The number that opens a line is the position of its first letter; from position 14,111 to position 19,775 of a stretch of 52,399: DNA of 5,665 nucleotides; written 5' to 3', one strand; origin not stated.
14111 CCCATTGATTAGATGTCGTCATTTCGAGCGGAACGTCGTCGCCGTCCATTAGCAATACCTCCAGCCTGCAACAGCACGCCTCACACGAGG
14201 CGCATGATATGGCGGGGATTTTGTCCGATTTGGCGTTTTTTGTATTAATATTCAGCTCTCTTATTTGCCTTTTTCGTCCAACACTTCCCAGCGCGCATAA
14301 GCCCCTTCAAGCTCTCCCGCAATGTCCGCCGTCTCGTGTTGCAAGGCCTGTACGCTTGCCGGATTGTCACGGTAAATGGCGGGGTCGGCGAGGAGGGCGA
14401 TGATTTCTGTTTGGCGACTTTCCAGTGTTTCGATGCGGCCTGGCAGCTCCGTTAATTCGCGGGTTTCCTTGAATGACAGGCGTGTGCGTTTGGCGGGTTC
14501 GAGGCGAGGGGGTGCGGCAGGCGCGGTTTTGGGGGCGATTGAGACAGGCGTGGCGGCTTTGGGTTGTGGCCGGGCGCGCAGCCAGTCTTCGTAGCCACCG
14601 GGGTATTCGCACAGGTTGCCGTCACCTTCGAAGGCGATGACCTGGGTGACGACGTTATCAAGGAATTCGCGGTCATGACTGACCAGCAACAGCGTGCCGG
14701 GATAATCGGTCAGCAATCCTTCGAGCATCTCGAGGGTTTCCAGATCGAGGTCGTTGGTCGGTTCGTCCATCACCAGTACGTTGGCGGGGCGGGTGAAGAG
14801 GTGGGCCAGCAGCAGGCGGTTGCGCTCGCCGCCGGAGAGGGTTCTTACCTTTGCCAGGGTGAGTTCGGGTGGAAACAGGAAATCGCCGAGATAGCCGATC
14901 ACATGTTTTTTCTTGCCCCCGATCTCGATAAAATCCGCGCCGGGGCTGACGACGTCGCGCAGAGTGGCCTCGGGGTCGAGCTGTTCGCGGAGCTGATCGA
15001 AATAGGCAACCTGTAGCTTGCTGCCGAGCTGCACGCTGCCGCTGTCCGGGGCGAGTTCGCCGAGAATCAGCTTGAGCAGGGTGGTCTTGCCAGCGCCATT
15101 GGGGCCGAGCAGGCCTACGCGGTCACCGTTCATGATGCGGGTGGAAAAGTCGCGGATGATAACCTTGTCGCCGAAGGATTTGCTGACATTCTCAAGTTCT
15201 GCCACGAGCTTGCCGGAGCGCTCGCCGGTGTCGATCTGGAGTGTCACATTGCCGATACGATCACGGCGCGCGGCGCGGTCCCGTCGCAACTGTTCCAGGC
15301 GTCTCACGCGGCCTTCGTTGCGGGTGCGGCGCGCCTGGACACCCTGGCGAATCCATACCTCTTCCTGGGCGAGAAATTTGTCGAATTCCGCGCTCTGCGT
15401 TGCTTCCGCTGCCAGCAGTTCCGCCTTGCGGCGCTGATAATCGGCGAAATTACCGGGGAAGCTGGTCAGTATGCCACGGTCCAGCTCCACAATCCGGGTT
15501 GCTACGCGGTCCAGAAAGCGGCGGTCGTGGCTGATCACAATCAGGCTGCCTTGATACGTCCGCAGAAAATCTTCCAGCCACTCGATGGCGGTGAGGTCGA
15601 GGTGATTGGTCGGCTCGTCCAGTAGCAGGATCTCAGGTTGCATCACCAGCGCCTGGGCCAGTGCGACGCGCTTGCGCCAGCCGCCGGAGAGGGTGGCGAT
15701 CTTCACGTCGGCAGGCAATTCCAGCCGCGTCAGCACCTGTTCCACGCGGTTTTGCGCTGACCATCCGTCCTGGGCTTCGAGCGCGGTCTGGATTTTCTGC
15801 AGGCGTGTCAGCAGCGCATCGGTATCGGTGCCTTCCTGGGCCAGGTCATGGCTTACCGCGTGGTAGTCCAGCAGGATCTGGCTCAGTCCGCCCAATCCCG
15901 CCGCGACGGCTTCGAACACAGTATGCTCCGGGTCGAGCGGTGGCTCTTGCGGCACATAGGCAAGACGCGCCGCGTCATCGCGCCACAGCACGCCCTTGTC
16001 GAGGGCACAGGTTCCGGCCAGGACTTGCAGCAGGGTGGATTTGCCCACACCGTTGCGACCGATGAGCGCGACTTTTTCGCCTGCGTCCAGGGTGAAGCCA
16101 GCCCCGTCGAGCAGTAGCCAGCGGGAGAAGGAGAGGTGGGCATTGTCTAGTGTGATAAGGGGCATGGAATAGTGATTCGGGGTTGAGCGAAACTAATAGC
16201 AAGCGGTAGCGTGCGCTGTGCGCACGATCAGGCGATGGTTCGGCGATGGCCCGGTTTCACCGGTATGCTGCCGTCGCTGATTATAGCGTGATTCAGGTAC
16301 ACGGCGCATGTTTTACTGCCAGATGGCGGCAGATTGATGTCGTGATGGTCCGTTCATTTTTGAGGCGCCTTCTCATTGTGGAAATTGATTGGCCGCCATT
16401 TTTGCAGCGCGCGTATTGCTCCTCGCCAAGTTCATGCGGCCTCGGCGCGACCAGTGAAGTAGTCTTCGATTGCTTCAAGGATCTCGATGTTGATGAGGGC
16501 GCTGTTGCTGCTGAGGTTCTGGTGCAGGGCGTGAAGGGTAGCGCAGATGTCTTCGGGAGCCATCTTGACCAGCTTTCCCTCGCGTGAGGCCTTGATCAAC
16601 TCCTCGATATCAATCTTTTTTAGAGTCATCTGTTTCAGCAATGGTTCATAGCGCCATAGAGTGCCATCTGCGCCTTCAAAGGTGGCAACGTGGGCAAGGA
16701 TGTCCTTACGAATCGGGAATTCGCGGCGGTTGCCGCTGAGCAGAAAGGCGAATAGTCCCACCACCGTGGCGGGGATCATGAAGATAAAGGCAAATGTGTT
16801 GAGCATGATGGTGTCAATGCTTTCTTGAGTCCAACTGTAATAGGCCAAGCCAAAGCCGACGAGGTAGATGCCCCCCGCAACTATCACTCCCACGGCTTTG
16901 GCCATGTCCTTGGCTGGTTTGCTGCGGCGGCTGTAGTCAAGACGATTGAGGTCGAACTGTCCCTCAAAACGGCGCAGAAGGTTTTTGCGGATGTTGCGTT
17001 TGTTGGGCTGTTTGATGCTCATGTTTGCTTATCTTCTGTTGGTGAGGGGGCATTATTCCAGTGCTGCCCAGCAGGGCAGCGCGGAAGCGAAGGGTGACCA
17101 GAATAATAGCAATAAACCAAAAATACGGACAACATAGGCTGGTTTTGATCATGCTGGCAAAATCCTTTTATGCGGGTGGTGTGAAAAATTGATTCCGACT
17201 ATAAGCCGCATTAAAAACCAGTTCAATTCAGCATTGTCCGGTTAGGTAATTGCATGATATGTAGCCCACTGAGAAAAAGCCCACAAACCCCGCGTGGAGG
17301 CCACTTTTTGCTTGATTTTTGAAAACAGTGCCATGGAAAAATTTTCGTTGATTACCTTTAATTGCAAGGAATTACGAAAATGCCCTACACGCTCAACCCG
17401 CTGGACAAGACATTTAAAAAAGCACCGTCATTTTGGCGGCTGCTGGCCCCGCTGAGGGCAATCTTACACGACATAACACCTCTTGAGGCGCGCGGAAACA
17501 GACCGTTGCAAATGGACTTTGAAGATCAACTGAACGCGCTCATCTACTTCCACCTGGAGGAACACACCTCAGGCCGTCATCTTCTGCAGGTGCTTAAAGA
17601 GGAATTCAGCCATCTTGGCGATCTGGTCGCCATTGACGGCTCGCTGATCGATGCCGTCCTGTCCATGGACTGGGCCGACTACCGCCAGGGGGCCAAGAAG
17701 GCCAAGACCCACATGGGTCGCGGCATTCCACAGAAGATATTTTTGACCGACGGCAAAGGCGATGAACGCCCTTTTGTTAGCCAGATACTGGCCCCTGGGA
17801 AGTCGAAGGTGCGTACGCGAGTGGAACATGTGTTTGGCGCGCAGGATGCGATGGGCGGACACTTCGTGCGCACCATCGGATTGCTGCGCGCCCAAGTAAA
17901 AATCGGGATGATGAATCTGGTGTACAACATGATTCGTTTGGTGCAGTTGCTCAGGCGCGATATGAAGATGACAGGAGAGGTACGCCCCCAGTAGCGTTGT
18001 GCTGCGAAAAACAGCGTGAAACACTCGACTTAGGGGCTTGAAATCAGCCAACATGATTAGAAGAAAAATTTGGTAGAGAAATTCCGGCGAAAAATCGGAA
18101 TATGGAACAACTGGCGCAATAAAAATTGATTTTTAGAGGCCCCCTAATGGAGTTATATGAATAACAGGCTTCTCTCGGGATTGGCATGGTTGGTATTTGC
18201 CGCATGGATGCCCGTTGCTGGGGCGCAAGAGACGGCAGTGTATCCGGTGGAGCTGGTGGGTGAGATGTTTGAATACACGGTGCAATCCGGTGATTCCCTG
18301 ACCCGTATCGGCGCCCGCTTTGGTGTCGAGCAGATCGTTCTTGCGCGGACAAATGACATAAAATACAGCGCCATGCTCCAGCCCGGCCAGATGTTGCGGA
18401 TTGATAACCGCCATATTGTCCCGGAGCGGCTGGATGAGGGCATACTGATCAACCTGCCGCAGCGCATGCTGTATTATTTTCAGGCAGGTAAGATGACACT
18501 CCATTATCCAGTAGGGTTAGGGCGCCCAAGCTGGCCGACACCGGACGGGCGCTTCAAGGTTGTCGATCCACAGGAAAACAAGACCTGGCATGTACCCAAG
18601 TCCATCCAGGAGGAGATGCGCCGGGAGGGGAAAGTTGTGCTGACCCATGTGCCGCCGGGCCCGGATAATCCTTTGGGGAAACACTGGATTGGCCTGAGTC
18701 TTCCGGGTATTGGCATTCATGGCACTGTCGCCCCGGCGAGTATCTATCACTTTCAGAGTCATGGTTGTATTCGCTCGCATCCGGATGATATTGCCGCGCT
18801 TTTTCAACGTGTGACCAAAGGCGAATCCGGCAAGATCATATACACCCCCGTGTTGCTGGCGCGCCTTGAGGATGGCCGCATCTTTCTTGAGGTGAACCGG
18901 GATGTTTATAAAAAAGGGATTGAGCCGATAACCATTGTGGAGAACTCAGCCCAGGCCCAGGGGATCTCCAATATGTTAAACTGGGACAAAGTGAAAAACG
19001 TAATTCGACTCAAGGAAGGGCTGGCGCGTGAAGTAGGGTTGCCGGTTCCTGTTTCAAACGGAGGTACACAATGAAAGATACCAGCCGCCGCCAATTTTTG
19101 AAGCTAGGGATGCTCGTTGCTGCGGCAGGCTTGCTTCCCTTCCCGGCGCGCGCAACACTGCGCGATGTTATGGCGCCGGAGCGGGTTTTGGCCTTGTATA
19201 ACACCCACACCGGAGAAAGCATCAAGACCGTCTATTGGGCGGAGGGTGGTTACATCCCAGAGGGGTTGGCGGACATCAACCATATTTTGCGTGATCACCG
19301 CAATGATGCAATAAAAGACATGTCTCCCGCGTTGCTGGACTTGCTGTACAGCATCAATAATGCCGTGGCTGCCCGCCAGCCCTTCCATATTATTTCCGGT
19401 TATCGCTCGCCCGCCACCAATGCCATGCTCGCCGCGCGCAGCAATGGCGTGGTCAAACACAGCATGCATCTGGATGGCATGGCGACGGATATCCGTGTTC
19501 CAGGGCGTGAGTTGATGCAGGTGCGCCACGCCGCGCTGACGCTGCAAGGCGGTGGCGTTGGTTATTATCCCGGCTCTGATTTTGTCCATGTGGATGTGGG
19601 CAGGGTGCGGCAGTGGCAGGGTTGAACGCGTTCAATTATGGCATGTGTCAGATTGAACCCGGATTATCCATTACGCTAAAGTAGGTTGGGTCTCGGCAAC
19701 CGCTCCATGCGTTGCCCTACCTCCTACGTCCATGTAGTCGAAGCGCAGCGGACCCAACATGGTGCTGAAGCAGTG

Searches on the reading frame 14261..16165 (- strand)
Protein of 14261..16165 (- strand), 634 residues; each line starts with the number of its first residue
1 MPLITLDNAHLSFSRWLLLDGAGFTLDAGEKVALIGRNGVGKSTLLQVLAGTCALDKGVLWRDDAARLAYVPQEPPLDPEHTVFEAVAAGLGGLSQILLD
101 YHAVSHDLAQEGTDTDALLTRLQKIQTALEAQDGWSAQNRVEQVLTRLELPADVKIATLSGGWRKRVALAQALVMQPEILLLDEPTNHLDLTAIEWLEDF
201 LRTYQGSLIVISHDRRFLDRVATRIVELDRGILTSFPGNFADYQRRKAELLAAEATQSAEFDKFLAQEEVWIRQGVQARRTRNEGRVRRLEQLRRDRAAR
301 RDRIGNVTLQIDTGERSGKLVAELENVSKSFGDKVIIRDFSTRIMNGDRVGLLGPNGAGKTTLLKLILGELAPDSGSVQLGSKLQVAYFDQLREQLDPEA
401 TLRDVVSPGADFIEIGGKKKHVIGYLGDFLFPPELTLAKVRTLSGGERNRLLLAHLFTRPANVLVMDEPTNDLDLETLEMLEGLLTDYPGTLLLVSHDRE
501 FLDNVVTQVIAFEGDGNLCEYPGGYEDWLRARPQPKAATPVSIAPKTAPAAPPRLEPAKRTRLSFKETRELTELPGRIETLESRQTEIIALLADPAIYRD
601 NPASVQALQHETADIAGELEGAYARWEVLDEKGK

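Call 33: search_protein_families(library=pfam, proteins=[window:14261-16165:-], max_evalue=0.00001)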
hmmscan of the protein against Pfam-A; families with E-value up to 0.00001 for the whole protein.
window:14261-16165:- (634 aa): 12 families
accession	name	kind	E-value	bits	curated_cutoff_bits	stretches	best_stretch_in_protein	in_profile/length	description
PF00005.33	ABC_tran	-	3e-53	180.5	25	2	20-187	2-137/137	ABC transporter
PF16326.10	ABC_tran_CTD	-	1e-18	67.7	32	1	562-631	1-69/69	ABC transporter C-terminal domain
PF13304.12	AAA_21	-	7.3e-18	66.1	27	0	33-65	3-35/304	AAA domain, putative AbiEii toxin, Type IV TA system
PF02463.25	SMC_N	-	4.2e-11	43.1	40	0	139-221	121-205/220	RecF/RecN/SMC N terminal domain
PF12848.13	ABC_tran_Xtn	-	1.6e-10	41.4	25.9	1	226-298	1-75/85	ABC transporter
PF13555.12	AAA_29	-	1.1e-07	32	27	0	12-46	5-39/61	P-loop containing region of AAA domain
PF13481.12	AAA_25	-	5.4e-07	29.9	27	0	25-131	29-140/195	AAA domain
PF13191.12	AAA_16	-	5.9e-07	30.6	32.6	0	351-487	28-158/167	AAA ATPase domain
PF13401.12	AAA_22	-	2.6e-06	28.2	27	0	352-486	10-109/130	AAA domain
PF05729.18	NACHT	-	5.6e-06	26.7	26.7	0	32-54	3-25/167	NACHT domain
PF13476.12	AAA_23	-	5.8e-06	27.5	27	0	329-367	8-39/201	AAA domain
PF03193.22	RsgA_GTPase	-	9e-06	26.1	30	0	30-54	107-131/174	RsgA GTPase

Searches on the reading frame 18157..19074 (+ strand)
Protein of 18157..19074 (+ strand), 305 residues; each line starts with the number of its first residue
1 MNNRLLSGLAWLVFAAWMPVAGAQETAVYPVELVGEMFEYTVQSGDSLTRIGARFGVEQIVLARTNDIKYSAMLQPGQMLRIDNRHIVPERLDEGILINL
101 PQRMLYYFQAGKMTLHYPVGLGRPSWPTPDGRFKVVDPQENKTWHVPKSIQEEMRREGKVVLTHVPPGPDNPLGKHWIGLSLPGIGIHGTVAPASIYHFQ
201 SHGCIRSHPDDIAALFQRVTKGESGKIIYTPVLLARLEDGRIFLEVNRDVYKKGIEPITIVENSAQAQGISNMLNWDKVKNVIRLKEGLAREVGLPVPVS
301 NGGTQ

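Call 33: search_protein_families(library=pfam, proteins=[window:18157-19074:+], max_evalue=0.00001)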
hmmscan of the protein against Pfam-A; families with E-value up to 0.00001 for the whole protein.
window:18157-19074:+ (305 aa): 2 families
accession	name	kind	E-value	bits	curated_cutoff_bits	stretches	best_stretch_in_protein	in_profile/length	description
PF03734.19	YkuD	-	1.2e-22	81.5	23.4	1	95-223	3-142/146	L,D-transpeptidase catalytic domain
PF01476.26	LysM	-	8.2e-10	38.9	20.9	1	40-82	1-42/43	LysM domain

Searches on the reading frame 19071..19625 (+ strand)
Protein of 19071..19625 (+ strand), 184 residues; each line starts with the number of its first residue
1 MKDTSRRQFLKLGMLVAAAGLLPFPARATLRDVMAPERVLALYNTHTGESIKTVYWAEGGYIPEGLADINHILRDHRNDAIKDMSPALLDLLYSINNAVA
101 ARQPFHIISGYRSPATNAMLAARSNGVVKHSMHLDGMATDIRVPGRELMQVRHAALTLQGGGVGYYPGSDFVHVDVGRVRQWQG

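Call 33: search_protein_families(library=pfam, proteins=[window:19071-19625:+], max_evalue=0.00001)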
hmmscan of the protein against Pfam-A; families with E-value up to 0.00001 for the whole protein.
window:19071-19625:+ (184 aa): 2 families
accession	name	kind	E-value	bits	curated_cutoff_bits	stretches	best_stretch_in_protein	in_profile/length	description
PF05951.18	Peptidase_M15_2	-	6.9e-56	188.6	27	1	37-182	6-153/153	Bacterial protein of unknown function (DUF882)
PF08291.16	Peptidase_M15_3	-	6.2e-11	42.8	23.2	1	85-175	25-108/108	Peptidase M15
